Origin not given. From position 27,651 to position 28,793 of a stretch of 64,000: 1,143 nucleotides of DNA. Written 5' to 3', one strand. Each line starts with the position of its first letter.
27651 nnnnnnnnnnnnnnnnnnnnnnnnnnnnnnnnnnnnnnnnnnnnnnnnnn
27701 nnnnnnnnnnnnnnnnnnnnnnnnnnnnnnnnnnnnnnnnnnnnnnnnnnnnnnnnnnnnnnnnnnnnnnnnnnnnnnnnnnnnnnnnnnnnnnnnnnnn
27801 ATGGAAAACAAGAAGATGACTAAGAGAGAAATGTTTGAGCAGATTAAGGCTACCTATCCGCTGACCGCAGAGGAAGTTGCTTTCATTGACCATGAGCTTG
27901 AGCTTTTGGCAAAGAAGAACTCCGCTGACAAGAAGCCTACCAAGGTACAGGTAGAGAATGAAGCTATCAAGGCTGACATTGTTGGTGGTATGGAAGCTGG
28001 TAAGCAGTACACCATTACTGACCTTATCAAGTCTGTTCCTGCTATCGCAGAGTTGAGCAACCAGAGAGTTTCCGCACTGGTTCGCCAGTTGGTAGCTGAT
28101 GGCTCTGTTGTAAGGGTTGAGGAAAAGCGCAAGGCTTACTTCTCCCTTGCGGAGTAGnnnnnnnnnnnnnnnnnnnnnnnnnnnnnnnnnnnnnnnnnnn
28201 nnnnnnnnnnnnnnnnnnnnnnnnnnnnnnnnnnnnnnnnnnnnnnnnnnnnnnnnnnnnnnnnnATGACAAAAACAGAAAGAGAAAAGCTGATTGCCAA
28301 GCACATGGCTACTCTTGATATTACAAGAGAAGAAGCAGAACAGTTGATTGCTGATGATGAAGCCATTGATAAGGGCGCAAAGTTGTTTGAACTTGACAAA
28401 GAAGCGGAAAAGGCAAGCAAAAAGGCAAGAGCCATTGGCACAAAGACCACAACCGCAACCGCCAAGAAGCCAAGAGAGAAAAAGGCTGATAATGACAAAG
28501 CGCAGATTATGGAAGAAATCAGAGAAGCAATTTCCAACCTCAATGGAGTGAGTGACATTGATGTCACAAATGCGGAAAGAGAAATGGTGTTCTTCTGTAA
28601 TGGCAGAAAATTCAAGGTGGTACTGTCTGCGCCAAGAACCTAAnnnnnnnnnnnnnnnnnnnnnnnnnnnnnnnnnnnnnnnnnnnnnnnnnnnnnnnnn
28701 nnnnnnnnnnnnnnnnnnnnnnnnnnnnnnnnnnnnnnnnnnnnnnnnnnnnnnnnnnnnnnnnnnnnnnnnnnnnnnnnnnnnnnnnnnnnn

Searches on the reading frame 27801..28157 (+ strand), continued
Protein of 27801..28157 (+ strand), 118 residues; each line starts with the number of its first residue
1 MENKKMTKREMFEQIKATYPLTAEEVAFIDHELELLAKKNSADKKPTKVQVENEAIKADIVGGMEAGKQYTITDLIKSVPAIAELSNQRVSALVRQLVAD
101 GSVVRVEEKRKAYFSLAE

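Call 51: search_solved_structures(query=A3, max_evalue=10)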
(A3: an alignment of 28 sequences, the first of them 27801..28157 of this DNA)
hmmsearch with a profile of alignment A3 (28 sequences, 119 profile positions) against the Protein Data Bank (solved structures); distinct sequences matched with E-value up to 10: 2.
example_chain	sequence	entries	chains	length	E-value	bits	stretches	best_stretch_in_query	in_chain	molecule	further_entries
2p9j_A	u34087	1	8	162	0.077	16.4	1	8-34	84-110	Hypothetical protein AQ2171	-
2kc2_A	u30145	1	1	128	0.67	13.3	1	62-112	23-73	Talin-1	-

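Call 63: fold_search(model_id=the predicted structure, library=viral)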
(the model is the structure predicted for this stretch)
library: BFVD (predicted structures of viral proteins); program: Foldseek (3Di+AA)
matches with E <= 10: 1402; with E <= 0.001: 4
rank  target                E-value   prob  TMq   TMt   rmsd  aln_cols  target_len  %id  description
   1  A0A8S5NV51            8.5e-07  1.00  0.59  0.60   9.1       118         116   30  Uncharacterized protein [Siphoviridae sp. ctTnV63]
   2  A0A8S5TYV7            2.2e-04  1.00  0.52  0.55   7.2       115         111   22  Uncharacterized protein [Siphoviridae sp. ctnPP24]
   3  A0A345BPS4            3.9e-04  1.00  0.46  0.41  10.6       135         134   19  (no name in the UniProt tables at hand)
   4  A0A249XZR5            6.1e-04  1.00  0.58  0.53   5.7       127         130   26  (no name in the UniProt tables at hand)
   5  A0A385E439            1.0e-03  1.00  0.44  0.40   8.8       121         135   19  (no name in the UniProt tables at hand)
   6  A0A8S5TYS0            1.1e-03  1.00  0.47  0.40   8.7       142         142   19  Uncharacterized protein [Siphoviridae sp. ctnPP24]
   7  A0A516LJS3            1.7e-03  1.00  0.40  0.32  11.9       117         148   14  (no name in the UniProt tables at hand)
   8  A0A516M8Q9            2.0e-03  1.00  0.47  0.50   6.7        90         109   18  (no name in the UniProt tables at hand)
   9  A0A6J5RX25            2.1e-03  1.00  0.54  0.62   3.7        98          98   12  Uncharacterized protein (Fragment) [uncultured Caudovirales phage]
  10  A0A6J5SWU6            3.7e-03  1.00  0.52  0.20   1.9        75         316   20  AAA domain containing protein (Fragment) [uncultured Caudovirales phage]
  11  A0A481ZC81            4.5e-03  1.00  0.46  0.56   8.4       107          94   11  Helix-turn-helix domain protein [Pithovirus LCPAC401]
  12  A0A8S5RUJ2            4.8e-03  1.00  0.54  0.66   3.5        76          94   12  (no name in the UniProt tables at hand)
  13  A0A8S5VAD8            5.1e-03  1.00  0.45  0.49   8.5       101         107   20  60S ribosomal protein L8 [Siphoviridae sp. ct6HQ3]
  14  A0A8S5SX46            5.5e-03  1.00  0.58  0.51   9.4       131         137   17  Uncharacterized protein [Siphoviridae sp. ctZHD14]
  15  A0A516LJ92            5.5e-03  0.99  0.43  0.34  15.2       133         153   15  (no name in the UniProt tables at hand)
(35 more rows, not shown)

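Call 72: get_annotated_region(hit=H1, flank=6000)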
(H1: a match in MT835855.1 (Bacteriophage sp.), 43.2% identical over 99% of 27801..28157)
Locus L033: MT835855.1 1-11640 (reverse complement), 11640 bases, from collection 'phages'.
description: UNVERIFIED: Bacteriophage sp. clone scaffold_832 genomic sequence.
organism: Bacteriophage sp. (NCBI taxid 38018)
taxonomy: Viruses
host: -; source: human fecal samples; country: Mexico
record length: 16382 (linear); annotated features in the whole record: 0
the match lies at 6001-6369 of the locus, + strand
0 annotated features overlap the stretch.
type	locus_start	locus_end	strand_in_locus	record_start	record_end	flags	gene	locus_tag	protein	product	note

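Call 75: list_cluster_members(proteins=[P0242, P0245, P0249, P0304, P0321, P0334, P0340, P0379, P0311, P0091])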
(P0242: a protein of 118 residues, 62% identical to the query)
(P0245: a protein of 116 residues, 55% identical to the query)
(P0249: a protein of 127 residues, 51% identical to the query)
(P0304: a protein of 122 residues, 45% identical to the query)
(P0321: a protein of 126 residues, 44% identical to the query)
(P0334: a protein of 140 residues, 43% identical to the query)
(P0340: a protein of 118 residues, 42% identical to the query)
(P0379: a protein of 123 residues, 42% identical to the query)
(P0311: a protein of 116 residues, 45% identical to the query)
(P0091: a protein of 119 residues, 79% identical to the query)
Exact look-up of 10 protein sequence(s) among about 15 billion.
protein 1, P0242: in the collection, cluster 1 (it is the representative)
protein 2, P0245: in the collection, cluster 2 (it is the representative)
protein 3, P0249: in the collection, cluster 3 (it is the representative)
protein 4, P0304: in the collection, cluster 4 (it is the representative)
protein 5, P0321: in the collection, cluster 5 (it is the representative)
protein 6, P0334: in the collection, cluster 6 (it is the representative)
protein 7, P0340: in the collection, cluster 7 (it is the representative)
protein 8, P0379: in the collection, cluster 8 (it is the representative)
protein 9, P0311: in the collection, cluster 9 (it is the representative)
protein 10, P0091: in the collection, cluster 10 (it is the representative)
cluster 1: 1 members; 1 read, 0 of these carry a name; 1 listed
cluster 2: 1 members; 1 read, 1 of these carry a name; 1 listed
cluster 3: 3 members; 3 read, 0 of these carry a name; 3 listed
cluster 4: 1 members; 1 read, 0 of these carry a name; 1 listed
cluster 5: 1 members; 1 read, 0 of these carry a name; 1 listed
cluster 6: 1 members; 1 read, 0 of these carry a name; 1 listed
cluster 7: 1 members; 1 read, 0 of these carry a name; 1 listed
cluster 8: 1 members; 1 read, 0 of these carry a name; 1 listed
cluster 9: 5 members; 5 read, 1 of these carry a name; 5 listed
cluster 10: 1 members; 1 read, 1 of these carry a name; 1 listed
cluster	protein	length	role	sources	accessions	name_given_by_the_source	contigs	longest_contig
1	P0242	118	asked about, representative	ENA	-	-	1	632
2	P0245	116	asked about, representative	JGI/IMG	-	uncharacterized protein YnzC (UPF0291/DUF896 family)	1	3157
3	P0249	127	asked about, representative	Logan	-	-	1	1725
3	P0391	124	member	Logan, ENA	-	-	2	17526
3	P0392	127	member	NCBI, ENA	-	-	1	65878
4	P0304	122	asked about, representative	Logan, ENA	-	-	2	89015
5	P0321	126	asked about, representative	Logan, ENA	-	-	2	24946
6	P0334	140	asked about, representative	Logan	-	-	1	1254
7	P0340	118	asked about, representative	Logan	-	-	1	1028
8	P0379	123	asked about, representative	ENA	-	-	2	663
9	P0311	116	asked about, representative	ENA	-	-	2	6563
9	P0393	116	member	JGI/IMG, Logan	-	hypothetical protein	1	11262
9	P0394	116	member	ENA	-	-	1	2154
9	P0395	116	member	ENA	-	-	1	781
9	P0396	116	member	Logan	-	-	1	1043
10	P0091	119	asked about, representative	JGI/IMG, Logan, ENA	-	DNA-binding HxlR family transcriptional regulator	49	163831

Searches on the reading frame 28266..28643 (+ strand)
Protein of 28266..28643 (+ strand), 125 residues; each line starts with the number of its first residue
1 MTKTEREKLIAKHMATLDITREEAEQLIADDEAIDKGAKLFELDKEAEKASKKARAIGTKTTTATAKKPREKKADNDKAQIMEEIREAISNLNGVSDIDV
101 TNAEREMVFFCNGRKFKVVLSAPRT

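Call 6: search_protein_families(library=pfam, proteins=[window:28266-28643:+], max_evalue=1)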
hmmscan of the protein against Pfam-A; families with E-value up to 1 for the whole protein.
window:28266-28643:+ (125 aa): 3 families
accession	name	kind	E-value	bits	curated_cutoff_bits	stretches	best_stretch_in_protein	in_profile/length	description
PF00227.31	Proteasome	-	0.016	15.3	22.4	1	35-93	115-174/189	Proteasome subunit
PF00403.32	HMA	-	0.06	14.2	24.8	1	84-109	15-40/62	Heavy-metal-associated domain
PF20923.2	COMMD9_HN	-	0.087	13.6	27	1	4-29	17-42/75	COMMD9, helical N-terminal domain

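Call 15: search_protein_families(library=phrogs, proteins=[window:28266-28643:+], max_evalue=0.01)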
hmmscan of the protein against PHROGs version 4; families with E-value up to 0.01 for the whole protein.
window:28266-28643:+ (125 aa): 0 families

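Call 24: find_homologous_proteins(query=window:28266-28643:+)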
Query window:28266-28643:+ (125 aa): 214 proteins with E <= 0.001 among 487 candidates; the best 120 are listed.
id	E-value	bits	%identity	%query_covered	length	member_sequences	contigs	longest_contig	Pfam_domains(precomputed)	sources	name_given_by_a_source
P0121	9.1e-69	246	98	100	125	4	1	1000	-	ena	-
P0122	6.1e-68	244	98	100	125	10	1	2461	-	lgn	-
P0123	8.5e-57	208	82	100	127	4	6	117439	-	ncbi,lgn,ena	-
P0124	4.1e-56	206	80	100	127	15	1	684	-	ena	-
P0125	1.5e-54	201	81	100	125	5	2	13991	-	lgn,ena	-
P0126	1.7e-54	201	81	100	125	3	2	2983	-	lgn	-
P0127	2.9e-54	200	80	100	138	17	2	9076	-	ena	-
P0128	3.2e-54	200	81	100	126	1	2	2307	-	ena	-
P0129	1.1e-53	198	78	100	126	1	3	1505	-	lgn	-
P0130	3.3e-53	196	80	100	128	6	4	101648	-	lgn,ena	-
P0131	6.3e-53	195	78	100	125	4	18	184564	-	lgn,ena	-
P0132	7.6e-53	195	78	100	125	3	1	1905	-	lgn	-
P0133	1.9e-52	194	77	100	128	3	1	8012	-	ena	-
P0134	1.1e-50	188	75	100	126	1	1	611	-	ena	-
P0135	9.4e-50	185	74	100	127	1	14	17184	-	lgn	-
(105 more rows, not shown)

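Call 38: predict_structure(alignment_id=A2)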
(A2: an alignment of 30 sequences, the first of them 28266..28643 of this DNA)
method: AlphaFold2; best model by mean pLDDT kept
length: 125 residues; sequences in the alignment: 30
mean_pLDDT: 73.7   pTM: 0.34
mean pLDDT of the five models: 73.7, 73.3, 73.2, 72.0, 71.6
residues with pLDDT >= 90: 0; 70-90: 85; 50-70: 31; < 50: 9
segments of 3 or more residues with pLDDT < 50: 61-69
pLDDT, mean of each block of 10 residues (from residue 1): 76 81 80 72 65 59 48 67 86 82 82 86 74
secondary structure, 60 per line:
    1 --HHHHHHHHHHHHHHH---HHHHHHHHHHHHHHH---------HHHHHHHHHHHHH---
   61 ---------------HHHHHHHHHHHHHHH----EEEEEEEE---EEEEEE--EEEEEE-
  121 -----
elements in order: H3-17 H21-35 H45-57 H76-90 E95-102 E106-111 E114-119

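Call 39: search_protein_families(library=ncbifam, proteins=[window:28266-28643:+], max_evalue=1)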
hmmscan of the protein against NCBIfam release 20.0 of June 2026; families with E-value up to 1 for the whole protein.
window:28266-28643:+ (125 aa): 5 families
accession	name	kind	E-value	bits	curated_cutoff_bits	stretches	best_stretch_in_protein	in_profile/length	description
TIGR02830.1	spore_III_AG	equivalog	0.023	14.1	147.7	1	39-101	21-82/186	stage III sporulation protein AG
NF004514.1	PRK05855.1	equivalog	0.023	13.3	455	1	35-103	335-398/578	SDR family oxidoreductase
NF001670.0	PRK00435.1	equivalog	0.065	13.2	67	1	76-105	58-87/88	elongation factor 1-beta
TIGR02680.1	TIGR02680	hypoth_equivalog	0.52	8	462.85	1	15-92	311-387/1356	TIGR02680 family protein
NF011041.0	PRK14471.1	equivalog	0.73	9.8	200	1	4-104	38-137/164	F0F1 ATP synthase subunit B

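Call 47: fold_search(model_id=the predicted structure, library=pdb)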
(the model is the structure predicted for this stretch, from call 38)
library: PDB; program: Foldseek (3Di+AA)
matches with E <= 10: 306; with E <= 0.001: 0
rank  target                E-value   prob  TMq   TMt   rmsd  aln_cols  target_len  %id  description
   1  9ba3_F                5.7e-01  0.25  0.19  0.16   9.4        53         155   13  High-resolution crystal structure of the ligand binding domain of the Halomonas titanicae chemoreceptor Htc10 in compl (released 2024-11-20)
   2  9ba3_A                5.7e-01  0.25  0.19  0.15   9.4        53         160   13  High-resolution crystal structure of the ligand binding domain of the Halomonas titanicae chemoreceptor Htc10 in compl (released 2024-11-20)
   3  9ba3_D                6.1e-01  0.25  0.19  0.15   9.4        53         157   13  High-resolution crystal structure of the ligand binding domain of the Halomonas titanicae chemoreceptor Htc10 in compl (released 2024-11-20)
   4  9e91_A                6.9e-01  0.35  0.21  0.08   7.8        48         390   23  Ec83 Retron PtuA Dimer bound to ATP (released 2025-07-02)
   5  9ba3_B                6.9e-01  0.23  0.19  0.15   9.4        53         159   13  High-resolution crystal structure of the ligand binding domain of the Halomonas titanicae chemoreceptor Htc10 in compl (released 2024-11-20)
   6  9b9x                  6.9e-01  0.21  0.18  0.12   9.1        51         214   14  Crystal structure of the ligand binding domain of the Halomonas titanicae chemoreceptor Htc10 in complex with hypoxanthi (released 2024-11-20)
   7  6qld_O                9.6e-01  0.80  0.30  0.19   2.1        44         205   16  Structure of inner kinetochore CCAN-Cenp-A complex (released 2019-10-02)
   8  7jq6_C                9.6e-01  0.75  0.29  0.11   3.1        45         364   18  The Phi-28 gp11 DNA packaging Motor (released 2021-06-16)
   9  5w0b_A                1.0e+00  0.84  0.30  0.12   2.4        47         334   21  Structure of human TUT7 catalytic module (CM) (released 2017-06-28)
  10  9jvc_MODEL_1_A        1.2e+00  0.06  0.13  0.19   9.6        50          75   20  Solution Structure of DRB2 dsRBD1 (released 2025-06-18)
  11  8ovw_O                1.3e+00  0.77  0.32  0.18   2.0        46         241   15  Cryo-EM structure of CBF1-CCAN bound topologically to centromeric DNA (released 2023-08-09)
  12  7jq6_A                1.3e+00  0.66  0.29  0.11   3.1        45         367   18  The Phi-28 gp11 DNA packaging Motor (released 2021-06-16)
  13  9b9s                  1.3e+00  0.15  0.18  0.12   9.1        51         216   14  Crystal structure of the ligand binding domain of the Halomonas titanicae chemoreceptor Htc10 in complex with guanine (released 2024-11-20)
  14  9e8z_C                1.3e+00  0.09  0.21  0.07  16.0       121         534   15  4-component structure of retron Ec83 (released 2025-07-02)
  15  9o4a_A                1.4e+00  0.28  0.20  0.06   6.2        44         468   23  Ec83 Retron PtuAB mutant complex (released 2025-07-02)
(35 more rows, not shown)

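Call 52: search_solved_structures(query=A2, max_evalue=10)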
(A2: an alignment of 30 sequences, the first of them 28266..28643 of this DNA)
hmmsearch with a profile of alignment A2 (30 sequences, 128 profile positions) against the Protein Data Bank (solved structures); distinct sequences matched with E-value up to 10: 3.
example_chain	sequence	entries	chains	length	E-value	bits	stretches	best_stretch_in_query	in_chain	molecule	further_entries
5u35_A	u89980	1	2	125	0.053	16.7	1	6-59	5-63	De novo NTF2 with large cavity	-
1vll_A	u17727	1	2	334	0.3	14.3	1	8-43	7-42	alanine dehydrogenase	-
5tph_A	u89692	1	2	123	0.89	12.8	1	7-56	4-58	de novo NTF2 homodimer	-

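Call 71: search_dna_similar(query=window:28266-28643:+, collection=phages, mode=protein, max_evalue=1)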
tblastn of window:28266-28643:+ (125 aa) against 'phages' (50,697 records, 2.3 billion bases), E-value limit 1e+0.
No match.
